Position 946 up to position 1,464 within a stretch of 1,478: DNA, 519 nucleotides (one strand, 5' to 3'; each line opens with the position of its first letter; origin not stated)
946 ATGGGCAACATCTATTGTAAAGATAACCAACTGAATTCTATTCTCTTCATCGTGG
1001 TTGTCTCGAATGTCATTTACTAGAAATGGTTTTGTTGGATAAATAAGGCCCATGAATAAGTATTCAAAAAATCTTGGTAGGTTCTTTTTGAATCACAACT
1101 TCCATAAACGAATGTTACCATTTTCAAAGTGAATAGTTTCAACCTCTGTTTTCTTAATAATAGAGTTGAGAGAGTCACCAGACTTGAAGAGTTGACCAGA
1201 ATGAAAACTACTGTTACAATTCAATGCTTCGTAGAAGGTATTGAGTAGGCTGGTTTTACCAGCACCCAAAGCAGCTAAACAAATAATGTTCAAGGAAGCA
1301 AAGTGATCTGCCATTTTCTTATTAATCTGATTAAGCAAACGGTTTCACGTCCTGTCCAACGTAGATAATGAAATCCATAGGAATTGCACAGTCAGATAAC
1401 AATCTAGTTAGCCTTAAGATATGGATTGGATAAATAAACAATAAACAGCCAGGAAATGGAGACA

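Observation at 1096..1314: Walker A P-loop N-terminus with a small-GTPase-like layout but no G3, G4 or G5 motifs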

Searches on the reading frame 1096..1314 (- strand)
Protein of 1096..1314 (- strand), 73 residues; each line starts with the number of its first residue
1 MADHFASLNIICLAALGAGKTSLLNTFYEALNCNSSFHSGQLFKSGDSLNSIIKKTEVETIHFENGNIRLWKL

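Call 8: search_protein_families(library=pfam, max_evalue=10, proteins=[window:1096-1314:-])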
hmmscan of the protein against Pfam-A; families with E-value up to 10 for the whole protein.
seq(73 aa): 5 families
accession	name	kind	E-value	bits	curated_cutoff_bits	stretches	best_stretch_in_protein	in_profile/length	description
PF02367.23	TsaE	-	0.035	14.5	26.6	1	9-39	22-53/128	Threonylcarbamoyl adenosine biosynthesis protein TsaE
PF13401.12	AAA_22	-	0.12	13.1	27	1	9-48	7-46/130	AAA domain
PF02492.25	cobW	-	0.14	12.1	20.7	1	14-29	7-22/180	CobW/HypB/UreG, nucleotide-binding domain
PF13238.12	AAA_18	-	0.17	12.8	29.4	1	15-55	6-44/128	AAA domain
PF00005.33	ABC_tran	-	0.2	12.7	25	1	17-54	21-52/137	ABC transporter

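Call 53: find_encoding_contigs(protein=window:1096-1314:-, flank=10000)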
Protein seq(73 aa) (73 aa): no gene with exactly this product is on record in the collection.
